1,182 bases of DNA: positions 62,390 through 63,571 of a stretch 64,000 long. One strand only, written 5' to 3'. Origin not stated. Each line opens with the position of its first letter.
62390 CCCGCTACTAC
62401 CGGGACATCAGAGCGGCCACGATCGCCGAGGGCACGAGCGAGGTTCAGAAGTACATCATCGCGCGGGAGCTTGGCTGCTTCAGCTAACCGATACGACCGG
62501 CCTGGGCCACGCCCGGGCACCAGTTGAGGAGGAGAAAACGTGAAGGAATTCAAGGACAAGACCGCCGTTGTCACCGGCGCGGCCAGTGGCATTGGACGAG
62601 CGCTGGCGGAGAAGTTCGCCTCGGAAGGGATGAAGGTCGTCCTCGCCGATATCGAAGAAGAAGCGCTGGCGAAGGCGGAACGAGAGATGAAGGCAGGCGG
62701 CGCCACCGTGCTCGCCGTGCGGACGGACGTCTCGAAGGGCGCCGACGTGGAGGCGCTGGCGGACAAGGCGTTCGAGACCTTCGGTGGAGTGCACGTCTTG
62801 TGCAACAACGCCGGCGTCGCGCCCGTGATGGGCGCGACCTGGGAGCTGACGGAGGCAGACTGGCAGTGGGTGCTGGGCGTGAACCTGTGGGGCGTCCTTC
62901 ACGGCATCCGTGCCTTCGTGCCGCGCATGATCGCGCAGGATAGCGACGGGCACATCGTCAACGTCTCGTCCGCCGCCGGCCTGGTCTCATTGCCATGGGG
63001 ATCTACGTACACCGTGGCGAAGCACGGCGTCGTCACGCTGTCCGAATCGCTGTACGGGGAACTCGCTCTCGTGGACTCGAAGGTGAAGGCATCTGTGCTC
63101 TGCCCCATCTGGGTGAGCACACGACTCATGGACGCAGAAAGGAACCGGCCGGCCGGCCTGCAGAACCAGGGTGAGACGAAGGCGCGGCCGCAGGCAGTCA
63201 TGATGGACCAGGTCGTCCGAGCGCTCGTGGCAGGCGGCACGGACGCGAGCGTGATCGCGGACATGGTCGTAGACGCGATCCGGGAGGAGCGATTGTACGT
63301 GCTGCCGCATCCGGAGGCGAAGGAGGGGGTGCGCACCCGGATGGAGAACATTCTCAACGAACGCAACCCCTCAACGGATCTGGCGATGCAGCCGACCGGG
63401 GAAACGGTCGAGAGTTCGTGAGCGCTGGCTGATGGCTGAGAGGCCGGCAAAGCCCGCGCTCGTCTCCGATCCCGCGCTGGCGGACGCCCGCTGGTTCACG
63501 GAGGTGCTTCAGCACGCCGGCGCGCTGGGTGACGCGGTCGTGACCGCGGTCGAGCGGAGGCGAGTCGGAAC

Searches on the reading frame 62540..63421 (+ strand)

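Call 47: search_protein_families(library=ncbifam, proteins=[window:62540-63421:+], max_evalue=0.00001)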
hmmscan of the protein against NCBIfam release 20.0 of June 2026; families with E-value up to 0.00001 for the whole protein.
window:62540-63421:+ (293 aa): 214 families (the best 25 are shown)
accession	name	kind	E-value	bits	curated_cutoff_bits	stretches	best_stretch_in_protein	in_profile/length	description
NF004843.0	PRK06194.1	equivalog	3.3e-110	368.1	308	1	1-286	1-284/295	hypothetical protein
NF004196.0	PRK05650.1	equivalog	2.2e-58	197.5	297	1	7-262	3-240/272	SDR family oxidoreductase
NF004529.0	PRK05876.1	equivalog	1e-54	185.9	338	1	1-271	1-261/275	short chain dehydrogenase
NF004514.1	PRK05855.1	equivalog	1.6e-54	185.5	455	1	2-263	309-559/578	SDR family oxidoreductase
NF005881.0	PRK07832.1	equivalog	2.7e-51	174.5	296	1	2-199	5-200/287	SDR family oxidoreductase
NF005559.1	PRK07231.1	subfamily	3.3e-48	164.3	215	1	4-202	2-196/249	glucose 1-dehydrogenase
NF009093.0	PRK12429.1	subfamily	2.5e-47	161.3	258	1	4-229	3-224/259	3-hydroxybutyrate dehydrogenase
NF004198.0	PRK05653.1-3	equivalog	1.1e-45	156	296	1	2-198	3-195/248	3-oxoacyl-ACP reductase FabG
NF045814.1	HdxpentlteDhPtlF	equivalog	3.2e-45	154.8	450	1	11-271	1-238/247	1-deoxy-11-beta-hydroxypentalenate dehydrogenase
TIGR01963.1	PHB_DH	subfamily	3.7e-45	154.2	307.05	1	7-230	2-221/255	3-hydroxybutyrate dehydrogenase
NF004818.0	PRK06172.1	equivalog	2.3e-44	151.7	336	1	1-200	2-198/253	SDR family oxidoreductase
NF005495.0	PRK07109.1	subfamily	4.1e-44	151.2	264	1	2-203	4-203/334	SDR family oxidoreductase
TIGR03971.1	SDR_subfam_1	subfamily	6.7e-44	150.2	300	1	5-221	2-226/271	mycofactocin-coupled SDR family oxidoreductase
NF004825.0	PRK06181.1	equivalog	7.6e-42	143.4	215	1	1-231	1-226/268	SDR family oxidoreductase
NF005878.0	PRK07825.1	subfamily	1.9e-41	142.3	287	1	2-198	5-193/278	short chain dehydrogenase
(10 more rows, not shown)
